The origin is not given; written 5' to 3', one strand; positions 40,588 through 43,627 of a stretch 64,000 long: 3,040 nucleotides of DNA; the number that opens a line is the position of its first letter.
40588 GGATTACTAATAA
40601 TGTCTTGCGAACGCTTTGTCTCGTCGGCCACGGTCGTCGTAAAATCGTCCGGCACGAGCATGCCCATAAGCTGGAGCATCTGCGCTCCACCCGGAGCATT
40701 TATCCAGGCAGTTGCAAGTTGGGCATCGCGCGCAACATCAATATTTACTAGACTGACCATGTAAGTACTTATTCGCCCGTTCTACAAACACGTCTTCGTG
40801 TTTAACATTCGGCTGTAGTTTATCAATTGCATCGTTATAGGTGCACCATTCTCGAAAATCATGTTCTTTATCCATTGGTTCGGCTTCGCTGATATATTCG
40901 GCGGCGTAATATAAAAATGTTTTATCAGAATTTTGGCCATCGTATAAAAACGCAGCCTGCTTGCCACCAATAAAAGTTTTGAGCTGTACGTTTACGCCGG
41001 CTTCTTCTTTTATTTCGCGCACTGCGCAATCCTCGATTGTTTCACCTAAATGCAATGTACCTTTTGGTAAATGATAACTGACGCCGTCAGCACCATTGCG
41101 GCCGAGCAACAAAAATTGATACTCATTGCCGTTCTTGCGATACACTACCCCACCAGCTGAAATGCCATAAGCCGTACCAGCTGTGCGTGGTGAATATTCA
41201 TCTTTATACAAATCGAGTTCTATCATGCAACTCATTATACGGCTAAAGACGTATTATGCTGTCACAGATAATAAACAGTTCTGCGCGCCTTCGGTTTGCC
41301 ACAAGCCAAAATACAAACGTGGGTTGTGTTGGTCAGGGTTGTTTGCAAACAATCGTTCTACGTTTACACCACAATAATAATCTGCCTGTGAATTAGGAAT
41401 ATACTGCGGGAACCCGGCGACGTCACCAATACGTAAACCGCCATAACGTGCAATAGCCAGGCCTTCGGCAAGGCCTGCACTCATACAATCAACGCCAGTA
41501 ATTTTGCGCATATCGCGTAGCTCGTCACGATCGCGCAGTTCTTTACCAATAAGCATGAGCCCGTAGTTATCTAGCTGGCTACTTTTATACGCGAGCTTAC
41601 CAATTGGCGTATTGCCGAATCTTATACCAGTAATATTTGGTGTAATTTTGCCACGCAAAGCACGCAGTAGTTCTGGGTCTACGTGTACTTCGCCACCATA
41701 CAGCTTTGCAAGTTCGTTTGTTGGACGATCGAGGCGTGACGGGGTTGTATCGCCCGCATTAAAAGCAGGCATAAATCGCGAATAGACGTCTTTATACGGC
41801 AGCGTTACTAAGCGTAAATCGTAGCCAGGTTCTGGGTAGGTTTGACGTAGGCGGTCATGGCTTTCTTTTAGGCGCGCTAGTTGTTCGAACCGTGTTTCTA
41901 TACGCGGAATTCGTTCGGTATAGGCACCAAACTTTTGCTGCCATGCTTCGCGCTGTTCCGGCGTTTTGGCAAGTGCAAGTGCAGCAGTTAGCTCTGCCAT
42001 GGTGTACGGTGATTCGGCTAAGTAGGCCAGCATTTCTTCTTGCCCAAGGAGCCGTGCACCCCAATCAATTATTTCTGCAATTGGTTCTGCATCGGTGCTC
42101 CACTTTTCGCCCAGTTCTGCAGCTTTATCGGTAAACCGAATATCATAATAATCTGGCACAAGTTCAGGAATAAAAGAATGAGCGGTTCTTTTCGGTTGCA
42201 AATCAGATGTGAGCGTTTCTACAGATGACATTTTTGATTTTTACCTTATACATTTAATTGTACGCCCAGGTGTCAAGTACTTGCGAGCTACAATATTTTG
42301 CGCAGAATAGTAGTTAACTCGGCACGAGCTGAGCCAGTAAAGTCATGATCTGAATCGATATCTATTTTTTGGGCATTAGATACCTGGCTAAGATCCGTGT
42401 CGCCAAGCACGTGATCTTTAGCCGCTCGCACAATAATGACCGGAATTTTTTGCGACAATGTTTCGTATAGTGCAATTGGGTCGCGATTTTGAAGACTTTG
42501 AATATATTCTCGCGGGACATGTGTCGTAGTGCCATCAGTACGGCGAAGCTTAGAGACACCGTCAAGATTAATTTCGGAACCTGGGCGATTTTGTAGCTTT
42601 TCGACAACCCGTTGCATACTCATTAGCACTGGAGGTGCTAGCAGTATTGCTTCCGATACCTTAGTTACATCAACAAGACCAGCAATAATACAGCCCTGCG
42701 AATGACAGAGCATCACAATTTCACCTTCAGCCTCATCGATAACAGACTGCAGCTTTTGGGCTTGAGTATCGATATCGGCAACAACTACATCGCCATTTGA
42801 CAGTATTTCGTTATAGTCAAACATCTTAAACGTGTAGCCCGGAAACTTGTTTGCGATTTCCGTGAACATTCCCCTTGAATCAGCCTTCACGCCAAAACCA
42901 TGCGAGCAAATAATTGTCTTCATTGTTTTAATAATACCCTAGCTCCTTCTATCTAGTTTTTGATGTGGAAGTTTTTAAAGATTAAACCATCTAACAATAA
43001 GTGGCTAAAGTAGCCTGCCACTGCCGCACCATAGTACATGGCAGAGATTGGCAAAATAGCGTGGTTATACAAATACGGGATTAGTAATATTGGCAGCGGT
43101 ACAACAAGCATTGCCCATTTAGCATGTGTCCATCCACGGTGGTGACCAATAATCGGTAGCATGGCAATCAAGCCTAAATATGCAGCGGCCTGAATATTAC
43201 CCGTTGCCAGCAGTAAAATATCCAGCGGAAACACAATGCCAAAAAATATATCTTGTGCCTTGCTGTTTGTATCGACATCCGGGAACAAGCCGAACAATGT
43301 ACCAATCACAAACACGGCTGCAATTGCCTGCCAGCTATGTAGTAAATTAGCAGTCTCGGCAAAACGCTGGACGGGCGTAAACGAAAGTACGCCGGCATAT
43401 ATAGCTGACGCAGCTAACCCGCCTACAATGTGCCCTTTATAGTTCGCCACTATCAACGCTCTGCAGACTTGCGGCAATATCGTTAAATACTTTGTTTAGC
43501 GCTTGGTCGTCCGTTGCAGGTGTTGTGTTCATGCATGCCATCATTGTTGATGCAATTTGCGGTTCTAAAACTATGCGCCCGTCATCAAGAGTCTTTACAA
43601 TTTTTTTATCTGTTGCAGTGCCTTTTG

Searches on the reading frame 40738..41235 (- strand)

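Call 37: search_protein_families(library=pfam, proteins=[window:40738-41235:-], max_evalue=0.01)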
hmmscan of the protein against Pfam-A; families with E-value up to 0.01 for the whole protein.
window:40738-41235:- (165 aa): 1 family
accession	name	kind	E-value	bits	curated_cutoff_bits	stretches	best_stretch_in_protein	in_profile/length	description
PF00293.34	NUDIX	-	1.8e-17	64.1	21.1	1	24-147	3-127/134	NUDIX domain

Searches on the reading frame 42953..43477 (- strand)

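Call 37: search_protein_families(library=pfam, proteins=[window:42953-43477:-], max_evalue=0.01)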
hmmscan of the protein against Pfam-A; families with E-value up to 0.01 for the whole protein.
window:42953-43477:- (174 aa): 1 family
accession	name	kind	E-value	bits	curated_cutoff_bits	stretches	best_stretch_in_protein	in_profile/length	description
PF04307.19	YdjM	-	2.2e-11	44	29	1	14-165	4-108/176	YdjM inner membrane protein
